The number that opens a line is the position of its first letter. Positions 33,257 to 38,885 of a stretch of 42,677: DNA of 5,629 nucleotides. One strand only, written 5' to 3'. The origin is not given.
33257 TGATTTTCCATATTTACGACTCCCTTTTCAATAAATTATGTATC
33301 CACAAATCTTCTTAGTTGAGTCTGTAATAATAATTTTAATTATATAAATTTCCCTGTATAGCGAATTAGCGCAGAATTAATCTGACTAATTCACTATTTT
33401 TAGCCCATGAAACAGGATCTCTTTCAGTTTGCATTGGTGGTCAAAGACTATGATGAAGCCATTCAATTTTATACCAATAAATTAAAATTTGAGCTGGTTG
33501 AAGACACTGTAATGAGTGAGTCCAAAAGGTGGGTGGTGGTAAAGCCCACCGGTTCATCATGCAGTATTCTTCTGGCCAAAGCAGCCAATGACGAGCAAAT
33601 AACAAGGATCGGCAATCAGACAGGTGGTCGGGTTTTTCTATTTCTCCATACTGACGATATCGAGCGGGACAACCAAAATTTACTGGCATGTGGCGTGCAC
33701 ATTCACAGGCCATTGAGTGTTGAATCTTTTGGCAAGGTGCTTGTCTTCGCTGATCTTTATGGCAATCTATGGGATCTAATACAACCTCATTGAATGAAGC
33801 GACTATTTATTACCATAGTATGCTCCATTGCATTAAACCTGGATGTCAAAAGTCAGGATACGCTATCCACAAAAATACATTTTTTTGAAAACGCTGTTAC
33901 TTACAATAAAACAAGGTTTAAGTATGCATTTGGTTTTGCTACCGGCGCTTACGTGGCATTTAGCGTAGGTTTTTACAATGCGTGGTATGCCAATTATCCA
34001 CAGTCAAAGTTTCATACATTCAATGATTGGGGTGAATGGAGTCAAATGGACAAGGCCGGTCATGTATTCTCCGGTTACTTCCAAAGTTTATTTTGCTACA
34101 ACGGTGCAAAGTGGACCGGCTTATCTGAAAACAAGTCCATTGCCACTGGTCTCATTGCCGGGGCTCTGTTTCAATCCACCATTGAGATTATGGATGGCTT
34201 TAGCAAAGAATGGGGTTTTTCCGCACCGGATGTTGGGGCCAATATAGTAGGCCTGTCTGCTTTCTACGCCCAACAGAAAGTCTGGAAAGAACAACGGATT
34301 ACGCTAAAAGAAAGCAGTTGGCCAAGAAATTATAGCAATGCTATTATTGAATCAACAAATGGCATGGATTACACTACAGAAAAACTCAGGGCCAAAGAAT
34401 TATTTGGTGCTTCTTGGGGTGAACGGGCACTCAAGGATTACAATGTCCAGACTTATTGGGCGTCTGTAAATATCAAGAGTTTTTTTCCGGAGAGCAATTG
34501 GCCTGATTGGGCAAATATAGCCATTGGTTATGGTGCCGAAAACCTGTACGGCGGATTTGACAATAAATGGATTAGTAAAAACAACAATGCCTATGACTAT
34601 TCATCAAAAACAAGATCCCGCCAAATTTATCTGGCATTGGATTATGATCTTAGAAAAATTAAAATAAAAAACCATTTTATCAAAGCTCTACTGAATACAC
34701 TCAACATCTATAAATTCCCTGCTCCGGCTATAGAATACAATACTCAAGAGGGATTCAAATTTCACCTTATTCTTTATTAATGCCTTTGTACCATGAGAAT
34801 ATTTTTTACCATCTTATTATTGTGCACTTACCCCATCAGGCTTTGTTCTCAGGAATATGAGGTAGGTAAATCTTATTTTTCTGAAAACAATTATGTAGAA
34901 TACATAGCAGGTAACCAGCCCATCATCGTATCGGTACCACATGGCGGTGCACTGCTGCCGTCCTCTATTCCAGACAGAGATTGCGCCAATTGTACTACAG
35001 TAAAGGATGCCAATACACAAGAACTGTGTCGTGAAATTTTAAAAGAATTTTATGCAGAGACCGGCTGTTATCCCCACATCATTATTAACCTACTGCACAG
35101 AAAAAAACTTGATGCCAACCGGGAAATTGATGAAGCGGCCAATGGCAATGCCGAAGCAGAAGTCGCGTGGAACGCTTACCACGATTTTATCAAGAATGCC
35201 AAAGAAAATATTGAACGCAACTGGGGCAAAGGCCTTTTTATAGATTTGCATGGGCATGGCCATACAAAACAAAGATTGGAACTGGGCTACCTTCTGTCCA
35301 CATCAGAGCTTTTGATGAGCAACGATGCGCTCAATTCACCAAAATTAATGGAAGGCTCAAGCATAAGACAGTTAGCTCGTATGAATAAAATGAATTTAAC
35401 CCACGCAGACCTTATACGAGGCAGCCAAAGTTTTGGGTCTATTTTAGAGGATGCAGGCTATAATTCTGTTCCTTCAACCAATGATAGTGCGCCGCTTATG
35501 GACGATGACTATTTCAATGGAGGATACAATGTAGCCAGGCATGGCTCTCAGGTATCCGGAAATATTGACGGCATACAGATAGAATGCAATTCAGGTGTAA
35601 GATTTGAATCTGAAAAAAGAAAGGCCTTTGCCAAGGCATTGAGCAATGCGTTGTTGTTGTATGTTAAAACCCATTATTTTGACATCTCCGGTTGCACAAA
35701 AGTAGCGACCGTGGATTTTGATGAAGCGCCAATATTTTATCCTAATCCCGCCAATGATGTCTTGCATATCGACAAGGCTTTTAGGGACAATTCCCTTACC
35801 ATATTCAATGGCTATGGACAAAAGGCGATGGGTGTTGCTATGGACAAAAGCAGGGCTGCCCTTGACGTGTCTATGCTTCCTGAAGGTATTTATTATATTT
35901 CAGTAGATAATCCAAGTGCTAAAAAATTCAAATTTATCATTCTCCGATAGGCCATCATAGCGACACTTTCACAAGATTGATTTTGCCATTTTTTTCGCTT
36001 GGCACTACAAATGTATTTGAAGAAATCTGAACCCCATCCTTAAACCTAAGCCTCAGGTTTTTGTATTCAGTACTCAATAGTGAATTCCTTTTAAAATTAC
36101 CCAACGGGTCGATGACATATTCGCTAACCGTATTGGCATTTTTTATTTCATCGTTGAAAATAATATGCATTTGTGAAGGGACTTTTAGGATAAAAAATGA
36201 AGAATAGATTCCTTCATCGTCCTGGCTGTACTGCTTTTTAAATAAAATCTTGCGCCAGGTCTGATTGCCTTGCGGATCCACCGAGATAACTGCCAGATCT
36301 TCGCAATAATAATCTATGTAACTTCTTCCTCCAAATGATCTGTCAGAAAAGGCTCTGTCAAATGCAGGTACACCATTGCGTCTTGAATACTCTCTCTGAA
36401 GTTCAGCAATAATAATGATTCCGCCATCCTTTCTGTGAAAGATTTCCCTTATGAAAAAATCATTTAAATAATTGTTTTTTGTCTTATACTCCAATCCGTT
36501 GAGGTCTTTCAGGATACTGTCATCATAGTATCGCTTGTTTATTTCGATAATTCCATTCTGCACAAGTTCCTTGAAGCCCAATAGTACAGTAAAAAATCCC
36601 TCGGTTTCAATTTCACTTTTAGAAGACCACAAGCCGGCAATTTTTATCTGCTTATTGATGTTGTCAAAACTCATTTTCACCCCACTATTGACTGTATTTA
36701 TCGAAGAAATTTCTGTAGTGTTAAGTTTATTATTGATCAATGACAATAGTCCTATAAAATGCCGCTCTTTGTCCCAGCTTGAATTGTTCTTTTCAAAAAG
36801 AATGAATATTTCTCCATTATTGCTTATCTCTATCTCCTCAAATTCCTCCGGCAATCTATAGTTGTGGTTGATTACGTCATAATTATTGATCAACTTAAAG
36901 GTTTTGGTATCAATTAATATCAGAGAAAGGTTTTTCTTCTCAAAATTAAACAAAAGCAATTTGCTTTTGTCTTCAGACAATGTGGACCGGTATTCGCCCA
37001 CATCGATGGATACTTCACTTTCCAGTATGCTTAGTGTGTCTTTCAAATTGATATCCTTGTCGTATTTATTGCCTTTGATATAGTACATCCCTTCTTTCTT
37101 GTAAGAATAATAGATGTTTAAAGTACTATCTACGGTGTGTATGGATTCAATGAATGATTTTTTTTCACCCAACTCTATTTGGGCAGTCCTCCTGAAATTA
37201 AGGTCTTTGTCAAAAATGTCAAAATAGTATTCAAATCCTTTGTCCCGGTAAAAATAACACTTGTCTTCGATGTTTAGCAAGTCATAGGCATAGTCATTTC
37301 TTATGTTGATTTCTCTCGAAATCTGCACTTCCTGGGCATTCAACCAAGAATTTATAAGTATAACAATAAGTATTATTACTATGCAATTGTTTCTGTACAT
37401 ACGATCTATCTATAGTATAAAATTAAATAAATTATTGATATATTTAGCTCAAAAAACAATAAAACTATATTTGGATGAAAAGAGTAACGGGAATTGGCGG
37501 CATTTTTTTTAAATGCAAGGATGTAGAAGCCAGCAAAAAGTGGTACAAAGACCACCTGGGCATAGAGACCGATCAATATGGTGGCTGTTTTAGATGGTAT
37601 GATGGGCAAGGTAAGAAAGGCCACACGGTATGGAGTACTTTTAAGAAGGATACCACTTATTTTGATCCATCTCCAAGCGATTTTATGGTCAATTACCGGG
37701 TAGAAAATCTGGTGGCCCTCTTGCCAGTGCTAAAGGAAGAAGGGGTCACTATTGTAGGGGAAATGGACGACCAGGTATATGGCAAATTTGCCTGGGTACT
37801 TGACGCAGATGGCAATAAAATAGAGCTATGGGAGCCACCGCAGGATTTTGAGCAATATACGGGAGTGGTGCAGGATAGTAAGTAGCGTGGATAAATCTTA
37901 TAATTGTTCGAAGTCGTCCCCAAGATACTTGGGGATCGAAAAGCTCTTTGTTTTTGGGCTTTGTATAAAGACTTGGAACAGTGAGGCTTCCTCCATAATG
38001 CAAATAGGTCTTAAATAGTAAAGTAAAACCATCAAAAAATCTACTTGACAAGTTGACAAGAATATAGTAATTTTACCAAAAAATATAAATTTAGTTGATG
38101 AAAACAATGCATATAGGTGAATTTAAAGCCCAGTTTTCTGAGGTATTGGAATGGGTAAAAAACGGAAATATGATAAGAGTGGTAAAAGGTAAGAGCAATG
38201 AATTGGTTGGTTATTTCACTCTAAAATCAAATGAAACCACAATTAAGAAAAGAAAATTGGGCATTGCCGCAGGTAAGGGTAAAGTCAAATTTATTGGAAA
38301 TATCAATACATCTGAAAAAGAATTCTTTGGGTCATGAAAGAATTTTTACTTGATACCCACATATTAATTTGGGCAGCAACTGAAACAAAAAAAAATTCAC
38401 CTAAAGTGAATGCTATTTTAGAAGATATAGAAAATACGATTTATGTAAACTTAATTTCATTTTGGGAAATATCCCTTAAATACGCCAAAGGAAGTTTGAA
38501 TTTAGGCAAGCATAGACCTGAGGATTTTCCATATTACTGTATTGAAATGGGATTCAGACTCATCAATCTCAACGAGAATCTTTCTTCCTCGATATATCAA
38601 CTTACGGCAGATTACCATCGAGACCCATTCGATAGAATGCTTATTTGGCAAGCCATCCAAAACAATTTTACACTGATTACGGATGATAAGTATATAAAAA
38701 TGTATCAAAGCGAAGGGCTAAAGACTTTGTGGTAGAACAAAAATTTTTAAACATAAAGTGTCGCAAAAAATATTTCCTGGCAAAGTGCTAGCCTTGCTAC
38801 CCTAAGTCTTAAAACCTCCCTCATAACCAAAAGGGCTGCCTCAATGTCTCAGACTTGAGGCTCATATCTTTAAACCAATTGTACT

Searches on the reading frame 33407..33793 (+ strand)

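Call 41: search_protein_families(library=pfam, proteins=[window:33407-33793:+], max_evalue=0.0001)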
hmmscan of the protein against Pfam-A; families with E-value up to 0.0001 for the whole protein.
window:33407-33793:+ (128 aa): 1 family
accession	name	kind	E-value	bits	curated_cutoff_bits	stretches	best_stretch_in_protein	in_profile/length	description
PF00903.31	Glyoxalase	-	2e-15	57.6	20.6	1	7-123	4-120/121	Glyoxalase/Bleomycin resistance protein/Dioxygenase superfamily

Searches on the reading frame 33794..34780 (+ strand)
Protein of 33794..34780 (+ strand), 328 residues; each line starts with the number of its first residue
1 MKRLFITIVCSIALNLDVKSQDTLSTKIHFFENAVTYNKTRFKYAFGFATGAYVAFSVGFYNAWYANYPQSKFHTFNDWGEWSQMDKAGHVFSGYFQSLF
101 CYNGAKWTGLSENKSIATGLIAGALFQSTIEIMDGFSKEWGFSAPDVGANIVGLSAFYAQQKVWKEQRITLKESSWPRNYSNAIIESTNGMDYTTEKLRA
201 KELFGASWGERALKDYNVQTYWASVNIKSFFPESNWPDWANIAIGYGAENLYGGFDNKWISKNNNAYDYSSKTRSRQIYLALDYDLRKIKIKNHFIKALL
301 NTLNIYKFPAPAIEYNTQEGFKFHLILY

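Call 41: search_protein_families(library=pfam, proteins=[window:33794-34780:+], max_evalue=0.0001)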
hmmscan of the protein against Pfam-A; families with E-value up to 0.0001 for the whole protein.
window:33794-34780:+ (328 aa): 1 family
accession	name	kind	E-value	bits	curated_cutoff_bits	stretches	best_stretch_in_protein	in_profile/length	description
PF10043.14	DUF2279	-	6.6e-08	33.6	28.6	1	84-156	13-85/91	Predicted periplasmic lipoprotein (DUF2279)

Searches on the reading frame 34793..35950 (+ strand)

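Call 41: search_protein_families(library=pfam, proteins=[window:34793-35950:+], max_evalue=0.0001)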
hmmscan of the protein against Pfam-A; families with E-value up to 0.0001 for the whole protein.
window:34793-35950:+ (385 aa): 2 families
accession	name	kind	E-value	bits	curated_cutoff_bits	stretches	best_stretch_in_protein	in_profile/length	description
PF18962.6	Por_Secre_tail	-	4.3e-10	40.2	27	1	316-383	2-75/75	Secretion system C-terminal sorting domain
PF05013.17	FGase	-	4.2e-06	27.5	28.9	0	43-115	2-70/219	N-formylglutamate amidohydrolase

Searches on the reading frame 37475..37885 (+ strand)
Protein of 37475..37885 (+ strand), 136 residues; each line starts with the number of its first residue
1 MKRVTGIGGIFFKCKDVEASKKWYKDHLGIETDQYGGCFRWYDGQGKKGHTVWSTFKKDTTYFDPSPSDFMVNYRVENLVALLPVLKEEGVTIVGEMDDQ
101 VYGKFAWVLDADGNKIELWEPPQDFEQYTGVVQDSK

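Call 41: search_protein_families(library=pfam, proteins=[window:37475-37885:+], max_evalue=0.0001)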
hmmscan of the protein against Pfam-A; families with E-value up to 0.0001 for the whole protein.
window:37475-37885:+ (136 aa): 1 family
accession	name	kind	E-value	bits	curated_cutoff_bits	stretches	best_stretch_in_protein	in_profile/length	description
PF00903.31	Glyoxalase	-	2.5e-08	34.8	20.6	1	14-118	9-121/121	Glyoxalase/Bleomycin resistance protein/Dioxygenase superfamily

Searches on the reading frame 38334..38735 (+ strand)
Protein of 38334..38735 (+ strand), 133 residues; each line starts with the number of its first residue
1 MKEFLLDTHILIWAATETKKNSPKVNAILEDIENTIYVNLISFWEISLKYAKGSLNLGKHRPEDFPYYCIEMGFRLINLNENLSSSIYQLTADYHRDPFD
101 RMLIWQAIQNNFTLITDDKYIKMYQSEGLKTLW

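Call 41: search_protein_families(library=pfam, proteins=[window:38334-38735:+], max_evalue=0.0001)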
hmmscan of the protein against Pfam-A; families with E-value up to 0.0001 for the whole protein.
window:38334-38735:+ (133 aa): 1 family
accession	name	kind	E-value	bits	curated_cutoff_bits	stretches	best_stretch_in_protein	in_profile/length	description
PF01850.27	PIN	-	5.6e-14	53.2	23.6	1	5-121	2-114/120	PIN domain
